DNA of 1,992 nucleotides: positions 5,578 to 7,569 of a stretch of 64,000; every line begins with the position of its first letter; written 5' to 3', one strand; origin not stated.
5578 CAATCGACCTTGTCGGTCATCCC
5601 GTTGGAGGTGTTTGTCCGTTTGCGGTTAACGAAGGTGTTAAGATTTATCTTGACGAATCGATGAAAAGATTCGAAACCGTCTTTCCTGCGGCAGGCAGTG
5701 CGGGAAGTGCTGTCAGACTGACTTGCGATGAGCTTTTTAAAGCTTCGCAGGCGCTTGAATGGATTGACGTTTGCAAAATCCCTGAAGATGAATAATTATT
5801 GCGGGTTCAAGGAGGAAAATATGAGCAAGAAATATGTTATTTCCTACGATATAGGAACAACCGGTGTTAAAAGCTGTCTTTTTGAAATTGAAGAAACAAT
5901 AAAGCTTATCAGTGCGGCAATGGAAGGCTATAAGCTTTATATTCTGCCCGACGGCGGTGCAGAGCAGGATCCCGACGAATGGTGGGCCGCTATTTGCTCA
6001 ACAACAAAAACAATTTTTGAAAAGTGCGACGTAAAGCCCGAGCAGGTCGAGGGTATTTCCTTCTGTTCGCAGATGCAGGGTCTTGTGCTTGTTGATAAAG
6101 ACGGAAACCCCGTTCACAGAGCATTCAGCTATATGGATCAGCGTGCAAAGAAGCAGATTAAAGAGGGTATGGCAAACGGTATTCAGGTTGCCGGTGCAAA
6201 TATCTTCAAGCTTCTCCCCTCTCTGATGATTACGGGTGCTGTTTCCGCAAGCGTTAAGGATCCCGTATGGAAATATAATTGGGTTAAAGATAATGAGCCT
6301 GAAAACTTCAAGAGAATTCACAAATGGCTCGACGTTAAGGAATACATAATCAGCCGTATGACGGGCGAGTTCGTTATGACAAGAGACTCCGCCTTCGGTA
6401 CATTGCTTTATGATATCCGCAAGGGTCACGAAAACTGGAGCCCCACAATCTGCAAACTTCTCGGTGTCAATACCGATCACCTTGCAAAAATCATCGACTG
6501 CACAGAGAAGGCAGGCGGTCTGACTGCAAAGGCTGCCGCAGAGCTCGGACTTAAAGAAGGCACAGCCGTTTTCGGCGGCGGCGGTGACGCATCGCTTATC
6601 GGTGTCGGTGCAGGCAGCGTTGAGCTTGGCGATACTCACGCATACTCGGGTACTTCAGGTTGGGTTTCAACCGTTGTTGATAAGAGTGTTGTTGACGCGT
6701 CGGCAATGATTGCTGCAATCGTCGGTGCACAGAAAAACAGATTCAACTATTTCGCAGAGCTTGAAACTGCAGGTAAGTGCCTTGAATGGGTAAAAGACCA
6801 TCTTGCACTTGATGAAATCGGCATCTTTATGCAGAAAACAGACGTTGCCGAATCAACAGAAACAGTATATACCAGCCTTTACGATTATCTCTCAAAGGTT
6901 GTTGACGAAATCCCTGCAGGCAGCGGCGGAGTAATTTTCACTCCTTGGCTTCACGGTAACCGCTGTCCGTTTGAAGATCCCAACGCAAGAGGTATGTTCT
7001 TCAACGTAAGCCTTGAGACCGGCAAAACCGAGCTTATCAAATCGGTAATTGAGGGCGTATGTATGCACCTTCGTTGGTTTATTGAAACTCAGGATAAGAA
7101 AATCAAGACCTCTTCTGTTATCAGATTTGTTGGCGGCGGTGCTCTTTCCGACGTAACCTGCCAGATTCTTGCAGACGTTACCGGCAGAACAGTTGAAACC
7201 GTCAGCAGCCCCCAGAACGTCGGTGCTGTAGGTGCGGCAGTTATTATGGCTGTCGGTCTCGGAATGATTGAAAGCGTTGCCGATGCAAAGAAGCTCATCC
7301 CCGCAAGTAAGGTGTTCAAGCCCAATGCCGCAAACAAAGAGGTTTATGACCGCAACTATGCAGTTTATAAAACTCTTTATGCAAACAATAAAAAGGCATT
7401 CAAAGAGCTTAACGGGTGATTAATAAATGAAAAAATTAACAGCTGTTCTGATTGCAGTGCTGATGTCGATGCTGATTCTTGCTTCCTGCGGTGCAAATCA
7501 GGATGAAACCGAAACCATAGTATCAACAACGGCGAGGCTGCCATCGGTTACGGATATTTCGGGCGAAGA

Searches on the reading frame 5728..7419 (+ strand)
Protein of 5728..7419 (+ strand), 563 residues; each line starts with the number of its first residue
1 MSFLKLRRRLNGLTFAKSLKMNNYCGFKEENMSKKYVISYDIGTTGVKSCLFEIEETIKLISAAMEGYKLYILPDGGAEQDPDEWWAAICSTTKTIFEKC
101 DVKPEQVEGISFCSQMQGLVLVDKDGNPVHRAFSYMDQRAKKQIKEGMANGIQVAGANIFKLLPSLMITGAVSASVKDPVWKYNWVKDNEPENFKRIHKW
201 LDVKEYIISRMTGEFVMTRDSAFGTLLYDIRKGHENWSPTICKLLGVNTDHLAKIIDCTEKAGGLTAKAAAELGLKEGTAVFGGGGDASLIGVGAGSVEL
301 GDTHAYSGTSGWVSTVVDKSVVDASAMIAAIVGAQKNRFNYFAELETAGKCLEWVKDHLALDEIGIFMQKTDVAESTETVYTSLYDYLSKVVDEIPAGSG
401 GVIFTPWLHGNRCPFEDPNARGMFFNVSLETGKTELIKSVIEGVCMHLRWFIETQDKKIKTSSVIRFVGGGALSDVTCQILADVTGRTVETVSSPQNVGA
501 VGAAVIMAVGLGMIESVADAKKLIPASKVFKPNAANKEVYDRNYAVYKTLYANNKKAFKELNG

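Call 8: search_protein_families(library=pfam, proteins=[window:5728-7419:+])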
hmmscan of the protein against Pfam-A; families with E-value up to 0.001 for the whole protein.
window:5728-7419:+ (563 aa): 2 families
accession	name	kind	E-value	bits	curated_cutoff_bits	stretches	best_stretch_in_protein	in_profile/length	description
PF00370.27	FGGY_N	-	2.9e-49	168.3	28.8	1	36-290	1-241/245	FGGY family of carbohydrate kinases, N-terminal domain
PF02782.22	FGGY_C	-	1.5e-27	97.1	27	1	307-510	5-197/198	FGGY family of carbohydrate kinases, C-terminal domain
